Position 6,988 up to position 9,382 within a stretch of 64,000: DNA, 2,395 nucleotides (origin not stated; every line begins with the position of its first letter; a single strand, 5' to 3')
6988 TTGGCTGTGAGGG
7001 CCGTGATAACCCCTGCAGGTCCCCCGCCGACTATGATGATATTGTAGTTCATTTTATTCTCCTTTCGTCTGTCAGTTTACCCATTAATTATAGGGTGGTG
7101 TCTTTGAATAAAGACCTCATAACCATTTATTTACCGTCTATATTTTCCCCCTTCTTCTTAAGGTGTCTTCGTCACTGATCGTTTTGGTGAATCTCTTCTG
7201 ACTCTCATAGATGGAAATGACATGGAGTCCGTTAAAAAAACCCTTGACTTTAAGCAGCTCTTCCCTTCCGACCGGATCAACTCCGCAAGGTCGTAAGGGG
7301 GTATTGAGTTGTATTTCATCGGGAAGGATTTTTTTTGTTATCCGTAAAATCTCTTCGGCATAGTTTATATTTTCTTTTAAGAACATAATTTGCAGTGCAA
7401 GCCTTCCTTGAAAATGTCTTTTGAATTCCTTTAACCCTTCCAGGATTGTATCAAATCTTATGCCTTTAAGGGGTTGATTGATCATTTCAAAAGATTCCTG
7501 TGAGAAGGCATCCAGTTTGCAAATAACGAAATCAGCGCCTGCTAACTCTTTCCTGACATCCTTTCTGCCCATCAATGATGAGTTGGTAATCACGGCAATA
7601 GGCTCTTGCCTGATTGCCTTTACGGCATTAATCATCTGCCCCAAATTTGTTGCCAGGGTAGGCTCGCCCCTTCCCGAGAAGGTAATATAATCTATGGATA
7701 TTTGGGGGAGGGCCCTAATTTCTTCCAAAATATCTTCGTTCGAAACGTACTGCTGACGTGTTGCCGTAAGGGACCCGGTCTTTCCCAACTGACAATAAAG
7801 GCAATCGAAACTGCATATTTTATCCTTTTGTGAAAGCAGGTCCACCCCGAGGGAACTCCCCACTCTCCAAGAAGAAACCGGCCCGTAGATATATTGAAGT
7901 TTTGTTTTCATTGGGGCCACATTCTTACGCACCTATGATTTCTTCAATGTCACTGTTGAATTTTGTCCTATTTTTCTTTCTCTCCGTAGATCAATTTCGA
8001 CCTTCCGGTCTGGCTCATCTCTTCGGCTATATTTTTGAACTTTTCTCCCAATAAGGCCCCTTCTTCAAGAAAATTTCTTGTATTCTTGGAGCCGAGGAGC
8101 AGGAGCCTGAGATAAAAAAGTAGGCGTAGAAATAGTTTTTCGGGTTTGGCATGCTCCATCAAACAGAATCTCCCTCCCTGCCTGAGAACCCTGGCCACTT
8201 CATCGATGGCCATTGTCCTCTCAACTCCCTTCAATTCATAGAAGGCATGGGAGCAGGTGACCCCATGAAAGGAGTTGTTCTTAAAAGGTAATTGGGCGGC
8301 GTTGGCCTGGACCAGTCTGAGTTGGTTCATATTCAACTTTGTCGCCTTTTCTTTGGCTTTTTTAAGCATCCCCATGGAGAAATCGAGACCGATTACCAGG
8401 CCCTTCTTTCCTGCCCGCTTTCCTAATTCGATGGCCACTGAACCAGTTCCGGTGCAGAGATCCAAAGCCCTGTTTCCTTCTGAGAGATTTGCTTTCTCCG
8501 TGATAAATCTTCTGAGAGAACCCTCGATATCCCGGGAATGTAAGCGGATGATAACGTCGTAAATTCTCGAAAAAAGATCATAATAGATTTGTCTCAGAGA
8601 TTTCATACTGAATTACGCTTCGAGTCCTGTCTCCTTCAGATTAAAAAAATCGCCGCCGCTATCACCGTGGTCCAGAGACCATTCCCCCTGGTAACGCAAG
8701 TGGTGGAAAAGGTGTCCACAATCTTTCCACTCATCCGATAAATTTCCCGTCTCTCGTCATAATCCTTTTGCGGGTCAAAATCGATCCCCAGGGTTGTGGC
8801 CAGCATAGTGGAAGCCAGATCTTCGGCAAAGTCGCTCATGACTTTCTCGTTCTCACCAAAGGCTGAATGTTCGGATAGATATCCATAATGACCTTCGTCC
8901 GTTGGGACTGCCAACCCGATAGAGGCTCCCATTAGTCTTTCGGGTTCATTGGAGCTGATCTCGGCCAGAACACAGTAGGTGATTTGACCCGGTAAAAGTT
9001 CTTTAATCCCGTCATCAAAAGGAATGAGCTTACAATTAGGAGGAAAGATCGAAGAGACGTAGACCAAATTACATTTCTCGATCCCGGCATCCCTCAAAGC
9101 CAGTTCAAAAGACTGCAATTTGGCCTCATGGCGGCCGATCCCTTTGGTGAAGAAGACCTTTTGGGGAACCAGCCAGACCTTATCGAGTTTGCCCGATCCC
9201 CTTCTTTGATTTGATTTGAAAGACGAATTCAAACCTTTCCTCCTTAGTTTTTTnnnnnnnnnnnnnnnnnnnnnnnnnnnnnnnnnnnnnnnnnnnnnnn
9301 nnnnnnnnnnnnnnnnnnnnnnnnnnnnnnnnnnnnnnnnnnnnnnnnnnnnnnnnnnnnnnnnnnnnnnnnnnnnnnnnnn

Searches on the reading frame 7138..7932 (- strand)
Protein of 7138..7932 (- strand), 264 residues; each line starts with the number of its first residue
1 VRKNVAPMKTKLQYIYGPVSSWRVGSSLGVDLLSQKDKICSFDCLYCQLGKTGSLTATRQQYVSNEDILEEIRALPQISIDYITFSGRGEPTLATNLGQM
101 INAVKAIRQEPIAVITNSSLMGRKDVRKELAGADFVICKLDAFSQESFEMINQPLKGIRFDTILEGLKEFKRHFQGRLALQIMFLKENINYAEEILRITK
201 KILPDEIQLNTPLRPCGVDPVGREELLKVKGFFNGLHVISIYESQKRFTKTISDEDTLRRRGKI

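Call 26: search_protein_families(library=pfam, proteins=[window:7138-7932:-])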
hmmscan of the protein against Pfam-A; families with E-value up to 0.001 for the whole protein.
window:7138-7932:- (264 aa): 1 family
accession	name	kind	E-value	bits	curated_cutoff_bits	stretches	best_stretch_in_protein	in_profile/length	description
PF04055.27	Radical_SAM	-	4.2e-17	63.2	29.5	1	39-197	6-164/166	Radical SAM superfamily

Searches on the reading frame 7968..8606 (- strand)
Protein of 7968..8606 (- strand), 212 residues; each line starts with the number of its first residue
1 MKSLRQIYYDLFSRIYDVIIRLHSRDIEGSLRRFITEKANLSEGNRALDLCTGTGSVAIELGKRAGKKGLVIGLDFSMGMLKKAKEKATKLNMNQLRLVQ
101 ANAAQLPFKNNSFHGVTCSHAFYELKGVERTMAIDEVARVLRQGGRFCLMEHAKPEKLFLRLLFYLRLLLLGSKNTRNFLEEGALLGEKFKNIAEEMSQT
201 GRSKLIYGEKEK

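Call 26: search_protein_families(library=pfam, proteins=[window:7968-8606:-])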
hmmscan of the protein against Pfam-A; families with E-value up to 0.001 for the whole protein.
window:7968-8606:- (212 aa): 11 families
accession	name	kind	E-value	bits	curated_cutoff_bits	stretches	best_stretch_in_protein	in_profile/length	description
PF01209.24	Ubie_methyltran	-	1.7e-27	96.7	20.1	1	12-162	16-164/233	ubiE/COQ5 methyltransferase family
PF13649.12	Methyltransf_25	-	3.5e-21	76.1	27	1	48-145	2-97/97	Methyltransferase domain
PF08241.18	Methyltransf_11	-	7.4e-19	68.6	21.2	1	48-148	1-94/95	Methyltransferase domain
PF13847.12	Methyltransf_31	-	3e-17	63.1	27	1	42-154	2-114/145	Methyltransferase domain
PF08242.18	Methyltransf_12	-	4.4e-09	37.4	30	1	48-147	1-98/98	Methyltransferase domain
PF13489.12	Methyltransf_23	-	8e-08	32.6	27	1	30-155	8-122/164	Methyltransferase domain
PF01135.25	PCMT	-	3.7e-05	24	20.3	1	35-102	65-132/210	Protein-L-isoaspartate(D-aspartate) O-methyltransferase (PCMT)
PF02390.23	Methyltransf_4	-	0.00016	21.6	24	1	47-116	5-76/173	Putative methyltransferase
PF05175.20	MTS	-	0.00019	21.6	23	1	43-151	31-140/170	Methyltransferase small domain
PF01170.24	UPF0020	-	0.00062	20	22.3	0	59-123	44-132/197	RMKL-like, methyltransferase domain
PF01728.25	FtsJ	-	0.00064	20.1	24.1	1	35-125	12-105/181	FtsJ-like methyltransferase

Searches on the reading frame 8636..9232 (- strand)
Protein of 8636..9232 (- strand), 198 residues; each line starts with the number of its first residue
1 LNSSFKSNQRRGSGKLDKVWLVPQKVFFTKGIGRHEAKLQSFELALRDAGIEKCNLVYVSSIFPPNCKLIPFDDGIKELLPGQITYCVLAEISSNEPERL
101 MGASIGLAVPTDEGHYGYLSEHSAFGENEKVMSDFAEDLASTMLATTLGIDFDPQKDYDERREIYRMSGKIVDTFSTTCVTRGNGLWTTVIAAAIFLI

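Call 26: search_protein_families(library=pfam, proteins=[window:8636-9232:-])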
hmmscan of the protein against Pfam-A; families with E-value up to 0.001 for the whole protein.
window:8636-9232:- (198 aa): 1 family
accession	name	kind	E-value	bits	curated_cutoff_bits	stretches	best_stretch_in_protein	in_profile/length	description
PF01862.21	PvlArgDC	-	4.9e-56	189.5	22.7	1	22-196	1-160/161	Pyruvoyl-dependent arginine decarboxylase (PvlArgDC)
